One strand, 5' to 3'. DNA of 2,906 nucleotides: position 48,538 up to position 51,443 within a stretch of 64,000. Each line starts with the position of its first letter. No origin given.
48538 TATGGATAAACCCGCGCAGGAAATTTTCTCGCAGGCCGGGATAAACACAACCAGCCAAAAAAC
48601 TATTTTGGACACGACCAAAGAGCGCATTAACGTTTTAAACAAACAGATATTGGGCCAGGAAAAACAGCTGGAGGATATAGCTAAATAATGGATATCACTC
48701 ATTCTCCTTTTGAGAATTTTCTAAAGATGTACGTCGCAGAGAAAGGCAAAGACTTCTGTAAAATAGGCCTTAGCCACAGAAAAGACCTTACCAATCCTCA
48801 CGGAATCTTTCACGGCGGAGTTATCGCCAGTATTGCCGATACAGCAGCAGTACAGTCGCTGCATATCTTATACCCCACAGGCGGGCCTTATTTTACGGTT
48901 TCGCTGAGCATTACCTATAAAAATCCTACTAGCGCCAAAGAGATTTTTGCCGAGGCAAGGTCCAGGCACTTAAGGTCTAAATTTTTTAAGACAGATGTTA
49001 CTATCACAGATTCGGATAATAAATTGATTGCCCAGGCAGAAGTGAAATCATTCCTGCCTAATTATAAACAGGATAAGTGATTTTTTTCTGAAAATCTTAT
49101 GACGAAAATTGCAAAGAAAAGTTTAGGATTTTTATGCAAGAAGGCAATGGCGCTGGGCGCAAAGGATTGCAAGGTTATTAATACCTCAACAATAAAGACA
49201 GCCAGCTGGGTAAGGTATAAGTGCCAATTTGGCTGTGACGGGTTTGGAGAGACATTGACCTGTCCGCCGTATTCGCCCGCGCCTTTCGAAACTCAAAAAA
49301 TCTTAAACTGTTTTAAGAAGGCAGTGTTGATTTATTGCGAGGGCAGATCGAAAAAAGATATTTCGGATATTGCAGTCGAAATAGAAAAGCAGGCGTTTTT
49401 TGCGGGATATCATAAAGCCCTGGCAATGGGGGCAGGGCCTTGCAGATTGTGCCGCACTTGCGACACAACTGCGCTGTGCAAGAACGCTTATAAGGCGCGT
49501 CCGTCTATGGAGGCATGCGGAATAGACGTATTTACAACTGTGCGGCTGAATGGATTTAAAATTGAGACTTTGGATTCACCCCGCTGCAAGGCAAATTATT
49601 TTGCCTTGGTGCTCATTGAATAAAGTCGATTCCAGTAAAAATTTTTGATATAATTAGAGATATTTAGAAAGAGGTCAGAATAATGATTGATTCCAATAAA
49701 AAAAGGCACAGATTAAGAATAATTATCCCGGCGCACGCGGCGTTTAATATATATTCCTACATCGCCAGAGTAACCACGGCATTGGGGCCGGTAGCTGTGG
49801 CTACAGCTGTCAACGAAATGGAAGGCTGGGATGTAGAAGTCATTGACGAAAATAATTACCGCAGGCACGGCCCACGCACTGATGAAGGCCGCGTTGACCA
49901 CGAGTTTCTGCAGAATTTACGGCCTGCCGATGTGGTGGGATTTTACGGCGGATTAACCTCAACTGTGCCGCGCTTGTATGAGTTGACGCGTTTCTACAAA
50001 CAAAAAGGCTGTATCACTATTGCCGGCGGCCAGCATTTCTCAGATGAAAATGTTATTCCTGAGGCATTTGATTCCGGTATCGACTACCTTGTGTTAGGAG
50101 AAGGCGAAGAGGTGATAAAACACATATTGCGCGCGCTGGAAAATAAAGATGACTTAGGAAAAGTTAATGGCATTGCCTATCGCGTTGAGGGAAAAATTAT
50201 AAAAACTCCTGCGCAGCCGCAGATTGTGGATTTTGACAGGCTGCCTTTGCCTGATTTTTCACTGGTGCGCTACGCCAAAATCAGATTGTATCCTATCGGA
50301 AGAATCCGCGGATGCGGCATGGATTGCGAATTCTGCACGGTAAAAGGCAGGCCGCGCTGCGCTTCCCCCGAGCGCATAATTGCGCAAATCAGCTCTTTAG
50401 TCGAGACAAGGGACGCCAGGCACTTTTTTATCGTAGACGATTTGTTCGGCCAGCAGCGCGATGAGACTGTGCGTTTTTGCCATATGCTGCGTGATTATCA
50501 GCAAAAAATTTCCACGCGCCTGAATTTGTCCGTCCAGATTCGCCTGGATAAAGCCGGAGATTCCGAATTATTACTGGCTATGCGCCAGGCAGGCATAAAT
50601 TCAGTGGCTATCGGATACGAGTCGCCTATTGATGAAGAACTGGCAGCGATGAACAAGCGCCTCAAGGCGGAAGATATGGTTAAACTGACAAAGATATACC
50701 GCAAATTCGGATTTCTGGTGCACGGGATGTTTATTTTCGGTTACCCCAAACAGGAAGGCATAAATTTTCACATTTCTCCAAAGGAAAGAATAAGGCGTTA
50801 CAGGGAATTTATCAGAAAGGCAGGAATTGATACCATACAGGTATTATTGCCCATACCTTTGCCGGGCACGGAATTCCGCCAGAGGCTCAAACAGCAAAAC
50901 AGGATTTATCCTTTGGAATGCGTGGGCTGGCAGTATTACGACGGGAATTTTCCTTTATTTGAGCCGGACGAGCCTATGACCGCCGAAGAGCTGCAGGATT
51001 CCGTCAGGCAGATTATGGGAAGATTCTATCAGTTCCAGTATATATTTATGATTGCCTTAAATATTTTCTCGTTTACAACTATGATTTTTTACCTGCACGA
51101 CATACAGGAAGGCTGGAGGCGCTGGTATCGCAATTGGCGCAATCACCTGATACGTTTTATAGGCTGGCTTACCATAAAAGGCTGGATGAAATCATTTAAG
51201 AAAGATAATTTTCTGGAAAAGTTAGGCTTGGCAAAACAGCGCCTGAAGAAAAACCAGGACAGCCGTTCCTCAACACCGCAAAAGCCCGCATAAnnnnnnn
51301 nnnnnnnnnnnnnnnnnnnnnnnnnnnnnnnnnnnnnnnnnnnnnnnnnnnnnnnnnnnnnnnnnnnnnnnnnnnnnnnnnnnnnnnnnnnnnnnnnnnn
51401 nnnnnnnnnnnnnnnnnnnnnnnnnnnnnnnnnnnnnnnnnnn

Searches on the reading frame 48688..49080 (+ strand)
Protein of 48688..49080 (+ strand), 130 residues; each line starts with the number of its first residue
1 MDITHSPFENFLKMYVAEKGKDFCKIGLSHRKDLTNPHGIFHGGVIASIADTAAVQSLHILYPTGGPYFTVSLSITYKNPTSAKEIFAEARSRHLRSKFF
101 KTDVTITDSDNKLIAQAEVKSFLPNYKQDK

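Call 64: search_protein_families(library=pfam, proteins=[window:48688-49080:+], max_evalue=0.001)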
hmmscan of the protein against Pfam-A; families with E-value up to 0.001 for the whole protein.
window:48688-49080:+ (130 aa): 3 families
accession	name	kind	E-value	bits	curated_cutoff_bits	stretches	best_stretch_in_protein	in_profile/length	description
PF03061.28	4HBT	-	2.2e-11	44.3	20.6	1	38-114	1-78/79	Thioesterase superfamily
PF20789.3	4HBT_3C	-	1.7e-05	25.5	24.1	1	46-117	62-134/140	Acyl-CoA thioesterase C-terminal domain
PF14539.12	DUF4442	-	3.8e-05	24.3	25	1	7-120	14-129/132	Domain of unknown function (DUF4442)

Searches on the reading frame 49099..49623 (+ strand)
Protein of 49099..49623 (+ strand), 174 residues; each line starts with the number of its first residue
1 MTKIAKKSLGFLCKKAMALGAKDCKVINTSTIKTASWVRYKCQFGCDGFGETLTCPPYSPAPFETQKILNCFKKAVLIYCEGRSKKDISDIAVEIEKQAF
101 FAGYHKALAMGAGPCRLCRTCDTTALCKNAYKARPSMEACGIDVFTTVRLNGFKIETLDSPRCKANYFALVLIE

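Call 64: search_protein_families(library=pfam, proteins=[window:49099-49623:+], max_evalue=0.001)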
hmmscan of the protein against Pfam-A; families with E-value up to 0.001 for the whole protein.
window:49099-49623:+ (174 aa): 1 family
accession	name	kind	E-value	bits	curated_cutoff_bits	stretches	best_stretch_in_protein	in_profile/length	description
PF10050.14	DUF2284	-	1.1e-38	133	25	1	25-173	1-161/161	Predicted metal-binding protein (DUF2284)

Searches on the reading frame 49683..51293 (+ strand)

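Call 64: search_protein_families(library=pfam, proteins=[window:49683-51293:+], max_evalue=0.001)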
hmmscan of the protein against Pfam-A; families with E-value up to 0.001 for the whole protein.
window:49683-51293:+ (536 aa): 2 families
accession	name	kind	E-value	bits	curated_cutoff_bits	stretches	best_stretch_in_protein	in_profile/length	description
PF04055.27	Radical_SAM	-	1.5e-11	45.2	29.5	1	208-357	4-154/166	Radical SAM superfamily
PF02310.24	B12-binding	-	8.8e-09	35.7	32.1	1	31-148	12-120/121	B12 binding domain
